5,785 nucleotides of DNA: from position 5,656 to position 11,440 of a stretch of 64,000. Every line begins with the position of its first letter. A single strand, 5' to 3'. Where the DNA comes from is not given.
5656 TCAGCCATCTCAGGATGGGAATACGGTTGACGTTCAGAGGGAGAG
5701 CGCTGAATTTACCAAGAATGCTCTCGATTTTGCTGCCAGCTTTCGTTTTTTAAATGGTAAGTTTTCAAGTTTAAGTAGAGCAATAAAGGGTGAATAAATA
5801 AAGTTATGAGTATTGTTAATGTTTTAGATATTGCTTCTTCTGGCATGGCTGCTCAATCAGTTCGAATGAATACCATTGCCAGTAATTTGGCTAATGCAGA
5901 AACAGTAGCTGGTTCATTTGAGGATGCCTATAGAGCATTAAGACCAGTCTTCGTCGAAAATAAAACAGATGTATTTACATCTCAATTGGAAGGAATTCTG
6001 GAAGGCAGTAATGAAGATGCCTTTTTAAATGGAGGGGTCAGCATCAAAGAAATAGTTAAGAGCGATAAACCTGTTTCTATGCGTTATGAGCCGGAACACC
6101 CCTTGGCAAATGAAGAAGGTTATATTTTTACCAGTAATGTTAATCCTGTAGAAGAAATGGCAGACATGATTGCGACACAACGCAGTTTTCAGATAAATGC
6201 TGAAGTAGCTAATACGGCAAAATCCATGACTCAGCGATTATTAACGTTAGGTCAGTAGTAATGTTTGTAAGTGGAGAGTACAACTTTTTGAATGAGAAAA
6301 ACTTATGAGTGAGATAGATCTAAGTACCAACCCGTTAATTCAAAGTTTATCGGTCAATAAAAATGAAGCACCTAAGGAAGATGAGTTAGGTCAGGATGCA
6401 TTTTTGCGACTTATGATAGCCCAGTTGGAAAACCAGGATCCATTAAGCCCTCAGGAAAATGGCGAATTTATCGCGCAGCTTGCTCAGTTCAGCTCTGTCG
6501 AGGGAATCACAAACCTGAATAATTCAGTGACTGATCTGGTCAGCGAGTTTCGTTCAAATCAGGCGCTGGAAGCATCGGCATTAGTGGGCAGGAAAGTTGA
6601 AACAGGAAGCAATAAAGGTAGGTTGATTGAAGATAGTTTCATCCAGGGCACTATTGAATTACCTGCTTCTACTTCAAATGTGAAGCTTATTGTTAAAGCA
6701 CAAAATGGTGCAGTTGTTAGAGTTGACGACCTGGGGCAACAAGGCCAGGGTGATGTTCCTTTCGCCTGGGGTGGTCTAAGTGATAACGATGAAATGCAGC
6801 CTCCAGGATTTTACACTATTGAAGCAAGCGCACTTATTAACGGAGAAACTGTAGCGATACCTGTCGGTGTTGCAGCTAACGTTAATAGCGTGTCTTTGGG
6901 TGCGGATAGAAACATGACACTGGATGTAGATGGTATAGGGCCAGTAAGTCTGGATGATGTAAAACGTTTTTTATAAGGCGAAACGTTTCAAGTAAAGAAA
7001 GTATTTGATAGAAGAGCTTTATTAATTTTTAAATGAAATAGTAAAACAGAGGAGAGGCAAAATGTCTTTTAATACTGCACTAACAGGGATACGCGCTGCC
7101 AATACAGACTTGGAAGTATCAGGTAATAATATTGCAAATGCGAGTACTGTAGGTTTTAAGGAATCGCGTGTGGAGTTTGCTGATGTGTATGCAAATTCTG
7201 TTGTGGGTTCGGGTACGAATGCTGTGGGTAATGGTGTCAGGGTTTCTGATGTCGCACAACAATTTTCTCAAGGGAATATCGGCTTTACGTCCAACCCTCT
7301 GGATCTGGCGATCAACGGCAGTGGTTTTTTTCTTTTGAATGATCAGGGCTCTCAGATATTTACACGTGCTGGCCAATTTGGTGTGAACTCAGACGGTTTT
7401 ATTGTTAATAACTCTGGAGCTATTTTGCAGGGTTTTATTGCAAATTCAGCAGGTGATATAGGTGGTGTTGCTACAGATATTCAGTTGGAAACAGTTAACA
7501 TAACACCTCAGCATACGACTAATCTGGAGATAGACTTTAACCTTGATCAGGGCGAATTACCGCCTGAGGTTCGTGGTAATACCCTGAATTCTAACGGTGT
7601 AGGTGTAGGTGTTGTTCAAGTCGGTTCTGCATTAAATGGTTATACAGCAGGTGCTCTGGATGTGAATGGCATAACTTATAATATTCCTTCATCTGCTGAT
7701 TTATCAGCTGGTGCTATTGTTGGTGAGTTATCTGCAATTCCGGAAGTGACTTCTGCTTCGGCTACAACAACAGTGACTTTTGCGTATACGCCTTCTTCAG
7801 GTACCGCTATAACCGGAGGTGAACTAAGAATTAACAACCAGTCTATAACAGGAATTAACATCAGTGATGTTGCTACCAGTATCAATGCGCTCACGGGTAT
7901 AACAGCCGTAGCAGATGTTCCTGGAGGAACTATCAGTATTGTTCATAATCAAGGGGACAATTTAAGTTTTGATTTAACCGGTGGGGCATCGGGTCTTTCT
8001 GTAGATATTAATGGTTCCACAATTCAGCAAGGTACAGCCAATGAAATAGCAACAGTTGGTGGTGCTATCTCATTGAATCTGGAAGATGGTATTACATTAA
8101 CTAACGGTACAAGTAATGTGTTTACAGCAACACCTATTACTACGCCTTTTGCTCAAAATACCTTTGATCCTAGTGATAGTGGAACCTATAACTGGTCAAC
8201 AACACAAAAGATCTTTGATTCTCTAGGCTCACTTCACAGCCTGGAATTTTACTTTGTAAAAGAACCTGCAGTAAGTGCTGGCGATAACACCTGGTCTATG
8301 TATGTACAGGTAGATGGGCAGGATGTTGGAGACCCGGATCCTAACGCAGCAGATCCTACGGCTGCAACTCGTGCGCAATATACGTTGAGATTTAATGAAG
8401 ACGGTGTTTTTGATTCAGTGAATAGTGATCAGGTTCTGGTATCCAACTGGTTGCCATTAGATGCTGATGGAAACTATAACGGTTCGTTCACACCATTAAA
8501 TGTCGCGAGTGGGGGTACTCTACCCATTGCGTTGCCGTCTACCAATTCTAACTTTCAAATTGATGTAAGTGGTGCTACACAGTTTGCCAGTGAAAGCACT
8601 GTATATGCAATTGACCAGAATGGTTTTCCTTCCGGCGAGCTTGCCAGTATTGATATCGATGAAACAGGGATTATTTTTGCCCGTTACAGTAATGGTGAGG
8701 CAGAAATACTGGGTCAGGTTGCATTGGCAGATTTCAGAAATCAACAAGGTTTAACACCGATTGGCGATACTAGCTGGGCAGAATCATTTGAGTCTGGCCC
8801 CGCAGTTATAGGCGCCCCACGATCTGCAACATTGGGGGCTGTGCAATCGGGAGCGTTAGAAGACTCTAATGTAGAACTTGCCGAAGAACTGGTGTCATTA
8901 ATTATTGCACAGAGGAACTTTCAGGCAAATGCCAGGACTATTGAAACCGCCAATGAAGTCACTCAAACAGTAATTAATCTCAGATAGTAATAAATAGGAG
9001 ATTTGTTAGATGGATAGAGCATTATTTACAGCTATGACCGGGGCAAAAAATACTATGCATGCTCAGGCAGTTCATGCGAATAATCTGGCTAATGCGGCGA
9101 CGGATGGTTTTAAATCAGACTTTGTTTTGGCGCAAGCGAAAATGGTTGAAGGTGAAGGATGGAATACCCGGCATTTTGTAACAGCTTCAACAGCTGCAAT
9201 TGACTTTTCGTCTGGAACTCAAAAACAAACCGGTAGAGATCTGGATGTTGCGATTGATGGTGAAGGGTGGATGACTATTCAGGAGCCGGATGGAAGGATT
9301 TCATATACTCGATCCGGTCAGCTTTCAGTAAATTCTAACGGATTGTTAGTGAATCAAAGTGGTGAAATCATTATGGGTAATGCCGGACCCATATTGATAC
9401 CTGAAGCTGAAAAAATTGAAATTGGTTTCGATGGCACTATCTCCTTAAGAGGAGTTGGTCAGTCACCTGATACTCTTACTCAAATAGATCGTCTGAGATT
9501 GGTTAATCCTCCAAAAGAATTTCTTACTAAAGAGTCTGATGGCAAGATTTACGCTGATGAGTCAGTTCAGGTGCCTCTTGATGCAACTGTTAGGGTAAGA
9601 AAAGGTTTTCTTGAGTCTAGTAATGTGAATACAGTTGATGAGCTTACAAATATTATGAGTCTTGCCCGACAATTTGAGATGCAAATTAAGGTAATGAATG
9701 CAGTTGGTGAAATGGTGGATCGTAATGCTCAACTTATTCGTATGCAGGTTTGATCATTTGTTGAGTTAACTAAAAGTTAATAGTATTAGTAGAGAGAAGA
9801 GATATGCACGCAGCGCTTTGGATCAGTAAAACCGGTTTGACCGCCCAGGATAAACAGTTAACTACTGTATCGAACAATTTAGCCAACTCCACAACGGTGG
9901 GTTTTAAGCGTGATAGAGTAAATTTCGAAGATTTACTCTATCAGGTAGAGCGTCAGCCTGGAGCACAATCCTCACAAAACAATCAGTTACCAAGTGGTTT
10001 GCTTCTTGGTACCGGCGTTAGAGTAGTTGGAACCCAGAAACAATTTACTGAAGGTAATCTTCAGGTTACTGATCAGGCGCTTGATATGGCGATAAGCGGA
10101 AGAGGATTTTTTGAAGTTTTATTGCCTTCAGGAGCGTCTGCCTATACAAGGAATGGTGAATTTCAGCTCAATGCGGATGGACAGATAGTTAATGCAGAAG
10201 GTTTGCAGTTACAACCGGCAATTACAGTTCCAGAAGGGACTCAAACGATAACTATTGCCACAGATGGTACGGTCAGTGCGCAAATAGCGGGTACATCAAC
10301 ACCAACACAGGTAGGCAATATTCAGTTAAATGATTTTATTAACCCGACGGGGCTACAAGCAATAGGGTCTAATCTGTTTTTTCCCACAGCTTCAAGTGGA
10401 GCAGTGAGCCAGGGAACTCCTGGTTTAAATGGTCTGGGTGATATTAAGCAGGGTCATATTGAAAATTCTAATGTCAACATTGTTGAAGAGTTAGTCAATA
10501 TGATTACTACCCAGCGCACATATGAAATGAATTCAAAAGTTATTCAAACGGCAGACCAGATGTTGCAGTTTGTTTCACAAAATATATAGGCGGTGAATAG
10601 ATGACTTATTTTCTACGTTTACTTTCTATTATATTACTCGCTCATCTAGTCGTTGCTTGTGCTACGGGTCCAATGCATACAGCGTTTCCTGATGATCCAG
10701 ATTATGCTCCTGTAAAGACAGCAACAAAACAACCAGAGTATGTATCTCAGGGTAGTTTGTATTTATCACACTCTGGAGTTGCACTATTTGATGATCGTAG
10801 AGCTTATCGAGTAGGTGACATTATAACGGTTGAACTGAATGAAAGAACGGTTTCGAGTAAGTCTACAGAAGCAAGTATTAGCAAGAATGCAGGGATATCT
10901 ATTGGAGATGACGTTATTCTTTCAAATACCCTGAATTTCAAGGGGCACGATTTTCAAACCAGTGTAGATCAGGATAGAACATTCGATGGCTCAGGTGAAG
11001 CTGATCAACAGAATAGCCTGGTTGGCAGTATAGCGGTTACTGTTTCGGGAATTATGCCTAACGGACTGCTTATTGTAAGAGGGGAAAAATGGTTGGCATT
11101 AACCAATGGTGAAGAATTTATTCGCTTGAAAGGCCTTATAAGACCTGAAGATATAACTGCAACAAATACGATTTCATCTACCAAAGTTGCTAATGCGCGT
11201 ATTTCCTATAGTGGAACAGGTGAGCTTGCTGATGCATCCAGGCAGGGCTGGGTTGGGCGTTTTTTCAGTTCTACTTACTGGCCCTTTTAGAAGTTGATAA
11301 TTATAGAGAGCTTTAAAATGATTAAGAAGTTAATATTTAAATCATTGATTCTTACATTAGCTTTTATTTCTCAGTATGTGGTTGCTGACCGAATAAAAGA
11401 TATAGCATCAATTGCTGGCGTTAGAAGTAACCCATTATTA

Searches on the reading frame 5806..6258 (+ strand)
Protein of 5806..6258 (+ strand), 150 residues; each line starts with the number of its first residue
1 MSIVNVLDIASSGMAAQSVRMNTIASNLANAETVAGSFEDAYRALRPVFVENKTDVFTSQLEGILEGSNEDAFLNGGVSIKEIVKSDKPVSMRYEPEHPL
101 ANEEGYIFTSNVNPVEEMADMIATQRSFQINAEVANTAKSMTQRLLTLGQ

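Call 65: search_protein_families(library=pfam, proteins=[window:5806-6258:+], max_evalue=0.00001)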
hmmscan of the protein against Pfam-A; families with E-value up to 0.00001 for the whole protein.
window:5806-6258:+ (150 aa): 2 families
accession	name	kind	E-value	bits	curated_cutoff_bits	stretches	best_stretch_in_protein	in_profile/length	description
PF06429.18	Flg_bbr_C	-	5.7e-16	58.2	23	1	104-148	2-46/46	Flagellar basal body rod FlgEFG protein C-terminal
PF00460.25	Flg_bb_rod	-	1.6e-08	34.8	20.7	1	7-34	1-28/31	Flagella basal body rod protein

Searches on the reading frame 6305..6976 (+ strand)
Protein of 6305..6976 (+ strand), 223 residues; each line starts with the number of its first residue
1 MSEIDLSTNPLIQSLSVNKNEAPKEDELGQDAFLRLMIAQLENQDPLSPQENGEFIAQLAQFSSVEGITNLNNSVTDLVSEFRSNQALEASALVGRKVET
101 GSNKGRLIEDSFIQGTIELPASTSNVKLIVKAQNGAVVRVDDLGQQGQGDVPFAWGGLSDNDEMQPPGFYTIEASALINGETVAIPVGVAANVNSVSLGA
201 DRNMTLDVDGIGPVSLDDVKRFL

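Call 65: search_protein_families(library=pfam, proteins=[window:6305-6976:+], max_evalue=0.00001)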
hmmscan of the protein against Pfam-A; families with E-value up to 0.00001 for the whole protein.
window:6305-6976:+ (223 aa): 3 families
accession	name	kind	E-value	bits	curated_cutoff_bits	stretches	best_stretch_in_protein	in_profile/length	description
PF03963.19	FlgD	-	3.5e-24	85.2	27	1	9-76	7-74/75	Flagellar hook capping protein - N-terminal region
PF13860.13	FlgD_ig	-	3.5e-14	53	27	1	114-176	11-75/79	FlgD Ig-like domain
PF13861.12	FLgD_tudor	-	3.5e-13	50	26.9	1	85-220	1-58/58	FlgD Tudor-like domain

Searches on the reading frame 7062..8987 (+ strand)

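Call 65: search_protein_families(library=pfam, proteins=[window:7062-8987:+], max_evalue=0.00001)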
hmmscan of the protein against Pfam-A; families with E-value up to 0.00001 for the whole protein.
window:7062-8987:+ (641 aa): 4 families
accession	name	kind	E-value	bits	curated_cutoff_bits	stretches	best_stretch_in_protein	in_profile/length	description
PF07559.19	FlgE_D2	-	1.3e-31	110.4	22.7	1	361-522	8-142/142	Flagellar basal body protein FlaE D2 domain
PF06429.18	Flg_bbr_C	-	2.4e-15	56.2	23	1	595-640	1-46/46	Flagellar basal body rod FlgEFG protein C-terminal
PF22692.1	LlgE_F_G_D1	-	1.5e-10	41.5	27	1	83-157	1-56/64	Flagellar hook protein FlgE/F/G D1 domain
PF00460.25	Flg_bb_rod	-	5.9e-06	26.6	20.7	0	3-33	1-31/31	Flagella basal body rod protein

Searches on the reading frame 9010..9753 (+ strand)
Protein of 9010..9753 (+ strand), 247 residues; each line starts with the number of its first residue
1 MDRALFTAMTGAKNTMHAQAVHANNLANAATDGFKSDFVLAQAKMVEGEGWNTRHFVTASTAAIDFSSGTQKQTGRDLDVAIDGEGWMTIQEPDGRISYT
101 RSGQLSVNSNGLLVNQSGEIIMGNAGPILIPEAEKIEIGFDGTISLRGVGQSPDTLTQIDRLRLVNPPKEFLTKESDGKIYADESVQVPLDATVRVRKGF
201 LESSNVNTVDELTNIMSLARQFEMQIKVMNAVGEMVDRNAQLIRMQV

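Call 65: search_protein_families(library=pfam, proteins=[window:9010-9753:+], max_evalue=0.00001)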
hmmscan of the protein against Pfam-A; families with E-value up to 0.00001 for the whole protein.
window:9010-9753:+ (247 aa): 2 families
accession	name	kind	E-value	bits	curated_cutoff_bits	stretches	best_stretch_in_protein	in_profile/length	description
PF06429.18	Flg_bbr_C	-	3.1e-16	59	23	1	198-239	2-43/46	Flagellar basal body rod FlgEFG protein C-terminal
PF22692.1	LlgE_F_G_D1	-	4.5e-16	59.2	27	1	81-145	1-63/64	Flagellar hook protein FlgE/F/G D1 domain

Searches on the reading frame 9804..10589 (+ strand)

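Call 65: search_protein_families(library=pfam, proteins=[window:9804-10589:+], max_evalue=0.00001)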
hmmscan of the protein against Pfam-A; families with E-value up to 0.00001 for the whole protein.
window:9804-10589:+ (261 aa): 3 families
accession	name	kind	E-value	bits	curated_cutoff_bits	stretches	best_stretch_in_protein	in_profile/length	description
PF22692.1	LlgE_F_G_D1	-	9.1e-27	93.4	27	1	96-159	1-64/64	Flagellar hook protein FlgE/F/G D1 domain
PF06429.18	Flg_bbr_C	-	2.6e-22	78.5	23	1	215-259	1-45/46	Flagellar basal body rod FlgEFG protein C-terminal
PF00460.25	Flg_bb_rod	-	7.4e-08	32.6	20.7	1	10-35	6-31/31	Flagella basal body rod protein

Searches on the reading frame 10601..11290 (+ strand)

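Call 66: search_protein_families(library=pfam, proteins=[window:10601-11290:+], max_evalue=0.00001)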
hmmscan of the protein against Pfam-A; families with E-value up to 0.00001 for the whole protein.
window:10601-11290:+ (229 aa): 1 family
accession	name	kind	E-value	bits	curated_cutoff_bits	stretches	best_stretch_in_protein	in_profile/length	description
PF02107.21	FlgH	-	2.7e-56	190.3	27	1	49-228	3-172/172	Flagellar L-ring protein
